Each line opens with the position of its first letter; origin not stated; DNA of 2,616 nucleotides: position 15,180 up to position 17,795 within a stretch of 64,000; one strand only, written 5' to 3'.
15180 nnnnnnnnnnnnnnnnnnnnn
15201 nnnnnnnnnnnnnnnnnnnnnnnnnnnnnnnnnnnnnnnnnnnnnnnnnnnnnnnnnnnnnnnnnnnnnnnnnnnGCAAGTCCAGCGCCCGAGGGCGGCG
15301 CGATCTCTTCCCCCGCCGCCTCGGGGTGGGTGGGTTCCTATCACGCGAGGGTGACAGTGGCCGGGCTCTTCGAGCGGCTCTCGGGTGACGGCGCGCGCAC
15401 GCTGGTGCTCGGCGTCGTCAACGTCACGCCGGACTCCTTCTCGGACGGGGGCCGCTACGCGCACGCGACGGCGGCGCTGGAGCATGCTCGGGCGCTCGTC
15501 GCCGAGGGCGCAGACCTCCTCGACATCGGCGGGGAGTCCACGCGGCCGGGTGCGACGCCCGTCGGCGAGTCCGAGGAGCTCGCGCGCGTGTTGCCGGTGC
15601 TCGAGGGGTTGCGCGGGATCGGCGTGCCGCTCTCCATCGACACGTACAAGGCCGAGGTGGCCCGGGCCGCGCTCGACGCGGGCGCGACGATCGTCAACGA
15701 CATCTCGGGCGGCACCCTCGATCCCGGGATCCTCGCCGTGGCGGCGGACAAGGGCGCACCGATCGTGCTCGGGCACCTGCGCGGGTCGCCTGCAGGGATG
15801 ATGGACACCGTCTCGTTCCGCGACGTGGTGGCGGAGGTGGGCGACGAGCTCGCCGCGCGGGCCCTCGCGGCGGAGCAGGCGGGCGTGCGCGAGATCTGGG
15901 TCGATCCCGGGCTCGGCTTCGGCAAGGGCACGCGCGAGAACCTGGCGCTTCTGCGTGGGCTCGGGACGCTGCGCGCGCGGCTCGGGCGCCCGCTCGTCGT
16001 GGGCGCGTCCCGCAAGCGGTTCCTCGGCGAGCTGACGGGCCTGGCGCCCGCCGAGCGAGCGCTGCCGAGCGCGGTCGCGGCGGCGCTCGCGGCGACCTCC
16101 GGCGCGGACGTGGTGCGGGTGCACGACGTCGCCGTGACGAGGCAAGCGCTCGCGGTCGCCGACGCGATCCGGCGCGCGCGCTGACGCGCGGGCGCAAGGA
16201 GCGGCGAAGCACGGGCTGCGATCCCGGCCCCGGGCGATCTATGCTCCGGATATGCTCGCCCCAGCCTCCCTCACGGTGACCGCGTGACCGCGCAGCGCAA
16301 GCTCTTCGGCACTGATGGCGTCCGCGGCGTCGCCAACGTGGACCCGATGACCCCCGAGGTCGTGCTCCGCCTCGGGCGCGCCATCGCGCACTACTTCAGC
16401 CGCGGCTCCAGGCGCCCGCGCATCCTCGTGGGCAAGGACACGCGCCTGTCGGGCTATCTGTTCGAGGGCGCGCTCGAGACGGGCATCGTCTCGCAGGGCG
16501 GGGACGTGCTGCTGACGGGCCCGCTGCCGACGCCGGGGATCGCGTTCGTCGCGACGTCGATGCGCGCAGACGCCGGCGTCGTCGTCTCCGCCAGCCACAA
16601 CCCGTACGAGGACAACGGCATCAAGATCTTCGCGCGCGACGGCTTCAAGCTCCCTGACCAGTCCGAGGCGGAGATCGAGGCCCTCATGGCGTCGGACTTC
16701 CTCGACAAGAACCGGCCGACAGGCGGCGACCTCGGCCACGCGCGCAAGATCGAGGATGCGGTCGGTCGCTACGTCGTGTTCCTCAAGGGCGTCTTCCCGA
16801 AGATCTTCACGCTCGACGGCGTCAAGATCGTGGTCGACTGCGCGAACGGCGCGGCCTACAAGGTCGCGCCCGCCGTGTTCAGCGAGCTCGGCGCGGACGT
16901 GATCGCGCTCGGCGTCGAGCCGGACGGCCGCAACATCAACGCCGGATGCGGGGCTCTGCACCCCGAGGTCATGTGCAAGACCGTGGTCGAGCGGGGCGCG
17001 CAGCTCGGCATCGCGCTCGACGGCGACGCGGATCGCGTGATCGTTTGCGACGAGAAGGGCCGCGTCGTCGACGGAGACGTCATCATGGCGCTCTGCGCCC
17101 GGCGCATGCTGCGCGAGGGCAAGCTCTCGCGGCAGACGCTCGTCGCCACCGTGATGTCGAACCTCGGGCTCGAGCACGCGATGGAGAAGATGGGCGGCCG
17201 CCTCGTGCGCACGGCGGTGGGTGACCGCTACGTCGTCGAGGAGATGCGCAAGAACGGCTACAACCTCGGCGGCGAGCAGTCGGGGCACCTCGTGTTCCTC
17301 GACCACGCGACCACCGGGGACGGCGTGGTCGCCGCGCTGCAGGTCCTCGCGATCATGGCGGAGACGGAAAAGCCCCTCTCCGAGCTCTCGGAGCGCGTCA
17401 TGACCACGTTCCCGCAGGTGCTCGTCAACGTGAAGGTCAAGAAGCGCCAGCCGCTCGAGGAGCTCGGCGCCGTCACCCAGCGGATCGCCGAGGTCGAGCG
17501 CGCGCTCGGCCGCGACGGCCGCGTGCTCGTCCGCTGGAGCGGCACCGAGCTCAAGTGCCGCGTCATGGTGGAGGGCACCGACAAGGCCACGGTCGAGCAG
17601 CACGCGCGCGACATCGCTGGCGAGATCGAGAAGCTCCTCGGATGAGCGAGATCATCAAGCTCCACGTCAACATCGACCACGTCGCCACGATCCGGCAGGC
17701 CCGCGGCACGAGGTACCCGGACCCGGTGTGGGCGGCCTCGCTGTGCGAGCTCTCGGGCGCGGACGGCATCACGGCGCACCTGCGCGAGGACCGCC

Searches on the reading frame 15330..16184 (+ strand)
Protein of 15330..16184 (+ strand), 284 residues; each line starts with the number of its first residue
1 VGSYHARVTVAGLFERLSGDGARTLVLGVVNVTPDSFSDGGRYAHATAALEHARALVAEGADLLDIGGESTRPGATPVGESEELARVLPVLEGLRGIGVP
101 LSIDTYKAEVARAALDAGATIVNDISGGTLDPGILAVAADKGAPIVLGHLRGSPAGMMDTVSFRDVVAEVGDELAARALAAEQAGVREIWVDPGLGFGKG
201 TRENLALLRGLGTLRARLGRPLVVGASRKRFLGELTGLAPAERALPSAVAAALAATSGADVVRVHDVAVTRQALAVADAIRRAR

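Call 31: search_protein_families(library=pfam, proteins=[window:15330-16184:+], max_evalue=0.01)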
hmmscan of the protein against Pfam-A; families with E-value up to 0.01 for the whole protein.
window:15330-16184:+ (284 aa): 1 family
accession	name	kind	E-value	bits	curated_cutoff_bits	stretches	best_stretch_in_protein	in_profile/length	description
PF00809.28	Pterin_bind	-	1.4e-77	261.1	25.5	1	28-265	2-244/244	Pterin binding enzyme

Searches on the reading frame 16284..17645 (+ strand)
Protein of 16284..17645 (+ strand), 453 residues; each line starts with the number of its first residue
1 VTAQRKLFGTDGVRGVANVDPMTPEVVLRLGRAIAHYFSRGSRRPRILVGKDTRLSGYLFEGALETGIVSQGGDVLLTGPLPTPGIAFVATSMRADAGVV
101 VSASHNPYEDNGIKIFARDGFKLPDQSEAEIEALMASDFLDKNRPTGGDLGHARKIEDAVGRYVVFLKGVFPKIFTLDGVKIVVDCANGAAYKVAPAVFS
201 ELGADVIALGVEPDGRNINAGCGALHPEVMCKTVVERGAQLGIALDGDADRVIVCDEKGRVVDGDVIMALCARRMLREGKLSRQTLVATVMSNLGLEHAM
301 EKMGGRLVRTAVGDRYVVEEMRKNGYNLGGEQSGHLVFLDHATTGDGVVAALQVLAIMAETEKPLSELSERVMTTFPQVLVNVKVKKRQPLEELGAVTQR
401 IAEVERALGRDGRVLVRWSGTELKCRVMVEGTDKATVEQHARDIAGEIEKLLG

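Call 31: search_protein_families(library=pfam, proteins=[window:16284-17645:+], max_evalue=0.01)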
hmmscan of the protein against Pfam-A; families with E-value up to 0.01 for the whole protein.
window:16284-17645:+ (453 aa): 4 families
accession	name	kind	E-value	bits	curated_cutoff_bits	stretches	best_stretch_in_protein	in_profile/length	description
PF02878.22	PGM_PMM_I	-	5.7e-43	146.4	22.5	1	5-137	1-133/138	Phosphoglucomutase/phosphomannomutase, alpha/beta/alpha domain I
PF02880.22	PGM_PMM_III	-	1e-42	145.3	20.7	1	263-375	1-114/115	Phosphoglucomutase/phosphomannomutase, alpha/beta/alpha domain III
PF00408.26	PGM_PMM_IV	-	3.1e-17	62.8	23.1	1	380-445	1-66/68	Phosphoglucomutase/phosphomannomutase, C-terminal domain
PF02879.22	PGM_PMM_II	-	3.4e-15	56.9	29.3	1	163-259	3-103/103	Phosphoglucomutase/phosphomannomutase, alpha/beta/alpha domain II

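Call 50: find_homologous_proteins(query=window:16284-17642:+, max_evalue=1e-50)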
Query window:16284-17642:+ (453 aa): 8000 proteins with E <= 1e-50 among 8000 candidates; the best 120 are listed.
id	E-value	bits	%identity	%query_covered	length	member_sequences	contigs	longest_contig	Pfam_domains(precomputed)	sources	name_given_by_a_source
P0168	8.7e-276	933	93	99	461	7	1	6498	PF02878.23,PF00408.27,PF02879.23,PF02880.23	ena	-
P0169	2.3e-202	691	70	100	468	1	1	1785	PF02878.23,PF00408.27,PF02879.23,PF02880.23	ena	-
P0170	2.7e-202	690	70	100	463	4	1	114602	PF02878.23,PF00408.27,PF02879.23,PF02880.23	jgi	jgi:phosphoglucosamine mutase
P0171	7.4e-202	689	70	99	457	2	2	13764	PF02878.23,PF00408.27,PF02879.23,PF02880.23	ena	-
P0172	7.9e-202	689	70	98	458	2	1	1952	PF02878.23,PF00408.27,PF02879.23,PF02880.23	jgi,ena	-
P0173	4.8e-200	683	70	99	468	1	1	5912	PF02878.23,PF00408.27,PF02879.23,PF02880.23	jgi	jgi:phosphoglucosamine mutase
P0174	6.8e-200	682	69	100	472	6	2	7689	PF02878.23,PF00408.27,PF02879.23,PF02880.23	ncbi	-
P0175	8.0e-200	682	69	99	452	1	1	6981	PF02878.23,PF00408.27,PF02879.23,PF02880.23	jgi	jgi:phosphoglucosamine mutase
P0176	8.3e-200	682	69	98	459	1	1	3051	PF02878.23,PF00408.27,PF02879.23,PF02880.23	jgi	jgi:phosphoglucosamine mutase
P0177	9.4e-200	682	69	99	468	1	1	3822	PF02878.23,PF00408.27,PF02879.23,PF02880.23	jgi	jgi:phosphoglucosamine mutase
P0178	2.5e-199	681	70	98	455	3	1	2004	PF02878.23,PF00408.27,PF02879.23,PF02880.23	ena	-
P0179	7.8e-199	679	68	99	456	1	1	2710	PF02878.23,PF00408.27,PF02879.23,PF02880.23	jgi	jgi:phosphoglucosamine mutase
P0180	2.2e-198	678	67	99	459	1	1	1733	PF02878.23,PF00408.27,PF02879.23,PF02880.23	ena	-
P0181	2.3e-198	677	67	99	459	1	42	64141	PF02878.23,PF00408.27,PF02879.23,PF02880.23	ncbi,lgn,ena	-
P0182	2.4e-198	677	69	100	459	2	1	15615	PF02878.23,PF00408.27,PF02879.23,PF02880.23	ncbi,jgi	ncbi:MAG TPA: phosphoglucosamine mutase [Polyangia bacterium]|jgi:phosphoglucosamine mutase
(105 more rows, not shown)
